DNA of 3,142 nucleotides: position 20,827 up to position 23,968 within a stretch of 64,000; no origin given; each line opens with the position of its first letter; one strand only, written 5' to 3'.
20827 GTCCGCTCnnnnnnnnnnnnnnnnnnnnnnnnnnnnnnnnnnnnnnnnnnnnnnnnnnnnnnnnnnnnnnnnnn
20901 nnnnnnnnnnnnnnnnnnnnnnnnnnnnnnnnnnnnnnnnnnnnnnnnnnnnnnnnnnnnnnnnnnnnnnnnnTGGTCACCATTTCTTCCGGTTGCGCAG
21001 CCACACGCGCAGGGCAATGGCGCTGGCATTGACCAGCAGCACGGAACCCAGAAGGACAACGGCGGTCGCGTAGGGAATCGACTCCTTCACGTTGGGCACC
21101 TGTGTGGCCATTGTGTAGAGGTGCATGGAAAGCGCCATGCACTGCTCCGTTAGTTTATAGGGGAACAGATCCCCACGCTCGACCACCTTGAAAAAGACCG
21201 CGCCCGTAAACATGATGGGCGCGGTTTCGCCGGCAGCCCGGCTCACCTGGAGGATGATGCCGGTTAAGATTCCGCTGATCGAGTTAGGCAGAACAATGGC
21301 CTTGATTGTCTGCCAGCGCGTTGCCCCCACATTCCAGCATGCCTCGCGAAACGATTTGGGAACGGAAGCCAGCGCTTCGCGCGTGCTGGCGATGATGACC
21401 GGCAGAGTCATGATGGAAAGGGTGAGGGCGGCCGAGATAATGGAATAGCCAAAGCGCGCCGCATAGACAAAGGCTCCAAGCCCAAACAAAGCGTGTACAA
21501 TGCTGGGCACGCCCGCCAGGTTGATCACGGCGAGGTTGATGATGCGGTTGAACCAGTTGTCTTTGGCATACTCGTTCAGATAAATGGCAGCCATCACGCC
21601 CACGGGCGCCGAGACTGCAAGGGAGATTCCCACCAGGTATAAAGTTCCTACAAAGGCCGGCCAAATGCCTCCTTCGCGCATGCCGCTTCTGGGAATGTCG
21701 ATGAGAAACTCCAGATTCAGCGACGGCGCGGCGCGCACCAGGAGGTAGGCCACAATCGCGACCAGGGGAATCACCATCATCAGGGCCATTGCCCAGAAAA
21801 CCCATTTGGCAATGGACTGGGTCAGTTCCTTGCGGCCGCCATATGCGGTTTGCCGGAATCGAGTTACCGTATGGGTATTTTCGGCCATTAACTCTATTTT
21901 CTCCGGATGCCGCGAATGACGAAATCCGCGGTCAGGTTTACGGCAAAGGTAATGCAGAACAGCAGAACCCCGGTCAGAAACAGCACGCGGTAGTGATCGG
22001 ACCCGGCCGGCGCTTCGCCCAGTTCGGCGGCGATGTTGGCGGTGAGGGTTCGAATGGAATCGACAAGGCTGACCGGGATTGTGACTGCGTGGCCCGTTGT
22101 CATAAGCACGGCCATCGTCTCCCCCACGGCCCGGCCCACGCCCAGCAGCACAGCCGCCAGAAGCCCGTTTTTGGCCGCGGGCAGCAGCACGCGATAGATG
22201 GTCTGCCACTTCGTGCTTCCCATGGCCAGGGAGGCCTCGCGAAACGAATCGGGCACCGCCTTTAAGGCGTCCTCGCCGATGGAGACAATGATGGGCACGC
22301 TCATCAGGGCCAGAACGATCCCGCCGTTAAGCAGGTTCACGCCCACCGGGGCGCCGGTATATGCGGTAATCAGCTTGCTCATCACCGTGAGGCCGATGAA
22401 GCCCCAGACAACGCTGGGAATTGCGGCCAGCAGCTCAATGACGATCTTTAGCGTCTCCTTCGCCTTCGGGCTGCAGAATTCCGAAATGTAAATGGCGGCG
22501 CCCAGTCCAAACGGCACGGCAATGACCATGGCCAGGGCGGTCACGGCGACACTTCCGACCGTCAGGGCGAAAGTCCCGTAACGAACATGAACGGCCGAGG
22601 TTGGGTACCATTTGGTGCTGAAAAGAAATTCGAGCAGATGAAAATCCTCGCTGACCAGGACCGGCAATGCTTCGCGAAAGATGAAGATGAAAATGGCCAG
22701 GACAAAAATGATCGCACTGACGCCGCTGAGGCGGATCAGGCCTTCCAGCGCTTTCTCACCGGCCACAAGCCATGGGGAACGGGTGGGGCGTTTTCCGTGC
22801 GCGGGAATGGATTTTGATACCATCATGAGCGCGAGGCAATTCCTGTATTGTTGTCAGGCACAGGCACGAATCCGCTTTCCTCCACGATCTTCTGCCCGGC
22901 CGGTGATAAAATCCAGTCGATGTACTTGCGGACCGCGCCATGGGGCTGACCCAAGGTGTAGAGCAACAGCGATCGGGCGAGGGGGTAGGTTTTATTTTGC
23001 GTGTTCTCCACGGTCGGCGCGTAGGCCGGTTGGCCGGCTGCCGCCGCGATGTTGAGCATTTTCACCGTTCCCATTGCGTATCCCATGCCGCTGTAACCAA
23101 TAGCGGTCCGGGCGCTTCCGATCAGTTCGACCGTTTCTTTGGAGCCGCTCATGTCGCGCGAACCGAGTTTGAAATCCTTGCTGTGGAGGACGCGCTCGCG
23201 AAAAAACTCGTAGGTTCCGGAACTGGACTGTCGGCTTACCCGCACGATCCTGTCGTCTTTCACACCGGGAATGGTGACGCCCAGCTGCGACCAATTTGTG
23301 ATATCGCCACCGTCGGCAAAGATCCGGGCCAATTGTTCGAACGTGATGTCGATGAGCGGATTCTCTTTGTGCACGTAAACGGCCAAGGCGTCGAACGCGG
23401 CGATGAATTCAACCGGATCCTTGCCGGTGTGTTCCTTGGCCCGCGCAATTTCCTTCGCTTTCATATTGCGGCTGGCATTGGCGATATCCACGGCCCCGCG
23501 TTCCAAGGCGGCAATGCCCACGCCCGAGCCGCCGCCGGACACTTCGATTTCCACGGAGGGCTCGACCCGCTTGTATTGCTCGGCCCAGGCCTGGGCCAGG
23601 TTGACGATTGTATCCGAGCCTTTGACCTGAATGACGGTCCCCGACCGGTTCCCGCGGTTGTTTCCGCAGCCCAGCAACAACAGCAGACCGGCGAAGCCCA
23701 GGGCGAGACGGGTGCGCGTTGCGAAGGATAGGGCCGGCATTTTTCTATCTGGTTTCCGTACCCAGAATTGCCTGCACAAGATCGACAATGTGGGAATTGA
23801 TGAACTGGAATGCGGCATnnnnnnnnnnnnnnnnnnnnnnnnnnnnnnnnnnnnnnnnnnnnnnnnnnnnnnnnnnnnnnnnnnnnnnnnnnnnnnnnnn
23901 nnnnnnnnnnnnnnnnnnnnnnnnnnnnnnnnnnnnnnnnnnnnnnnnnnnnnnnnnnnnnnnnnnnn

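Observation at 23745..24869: PhoU fused to an ArsC/LMW-phosphatase-like domain whose nucleophilic Cys is replaced by Asp, as first gene of a pst operon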

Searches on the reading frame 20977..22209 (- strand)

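Call 10: search_protein_families(library=pfam, proteins=[window:20977-22209:-], max_evalue=0.001)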
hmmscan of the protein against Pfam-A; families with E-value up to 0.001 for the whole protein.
window:20977-22209:- (410 aa): 1 family
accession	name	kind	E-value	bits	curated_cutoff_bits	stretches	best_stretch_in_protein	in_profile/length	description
PF00528.27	BPD_transp_1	-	1.3e-17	64.6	26.4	1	202-407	3-181/184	Binding-protein-dependent transport system inner membrane component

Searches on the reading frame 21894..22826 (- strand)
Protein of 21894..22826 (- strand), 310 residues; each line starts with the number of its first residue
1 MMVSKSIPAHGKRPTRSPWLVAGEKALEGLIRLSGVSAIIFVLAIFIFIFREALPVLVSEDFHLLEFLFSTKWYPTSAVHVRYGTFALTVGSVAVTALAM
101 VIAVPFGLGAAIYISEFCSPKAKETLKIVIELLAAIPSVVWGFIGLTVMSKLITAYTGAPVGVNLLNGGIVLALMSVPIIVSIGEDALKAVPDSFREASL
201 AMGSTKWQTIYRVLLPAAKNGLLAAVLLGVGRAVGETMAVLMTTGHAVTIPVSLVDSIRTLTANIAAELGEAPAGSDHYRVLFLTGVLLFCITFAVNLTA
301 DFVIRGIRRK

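Call 10: search_protein_families(library=pfam, proteins=[window:21894-22826:-], max_evalue=0.001)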
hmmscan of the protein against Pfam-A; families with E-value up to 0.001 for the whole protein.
window:21894-22826:- (310 aa): 1 family
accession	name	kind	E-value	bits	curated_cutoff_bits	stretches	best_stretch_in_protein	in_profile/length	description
PF00528.27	BPD_transp_1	-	7.9e-19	68.5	26.4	1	104-307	2-182/184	Binding-protein-dependent transport system inner membrane component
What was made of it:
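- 21894..22826 (-): pstC permease. Pfam BPD_transp_1 (call 10).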

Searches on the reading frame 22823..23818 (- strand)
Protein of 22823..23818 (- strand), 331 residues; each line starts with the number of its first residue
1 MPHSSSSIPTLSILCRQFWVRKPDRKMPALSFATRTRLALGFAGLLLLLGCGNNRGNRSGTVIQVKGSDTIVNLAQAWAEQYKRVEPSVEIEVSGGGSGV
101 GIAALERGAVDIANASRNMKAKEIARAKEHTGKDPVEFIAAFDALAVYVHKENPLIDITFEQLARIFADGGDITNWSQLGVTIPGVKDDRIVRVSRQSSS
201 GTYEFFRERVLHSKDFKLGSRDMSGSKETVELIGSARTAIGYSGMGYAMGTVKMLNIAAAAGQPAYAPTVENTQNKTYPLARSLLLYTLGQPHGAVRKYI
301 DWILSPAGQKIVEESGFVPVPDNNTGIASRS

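Call 10: search_protein_families(library=pfam, proteins=[window:22823-23818:-], max_evalue=0.001)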
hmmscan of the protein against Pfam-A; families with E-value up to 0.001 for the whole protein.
window:22823-23818:- (331 aa): 3 families
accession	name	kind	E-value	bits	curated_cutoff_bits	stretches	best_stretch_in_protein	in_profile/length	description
PF12849.12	PBP_like_2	-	2.3e-38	132.9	27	1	60-306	7-266/267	PBP superfamily domain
PF13531.11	SBP_bac_11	-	1e-09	38.9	25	1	74-317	12-226/227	Bacterial extracellular solute-binding protein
PF12727.12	PBP_like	-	2.1e-09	37.3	27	1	79-211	1-114/193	PBP superfamily domain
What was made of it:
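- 22823..23740 (-): pstS (lipoprotein phosphate-binding protein), starting 4 nt after the fusion's stop. Pfam PBP_like_2 (call 10).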
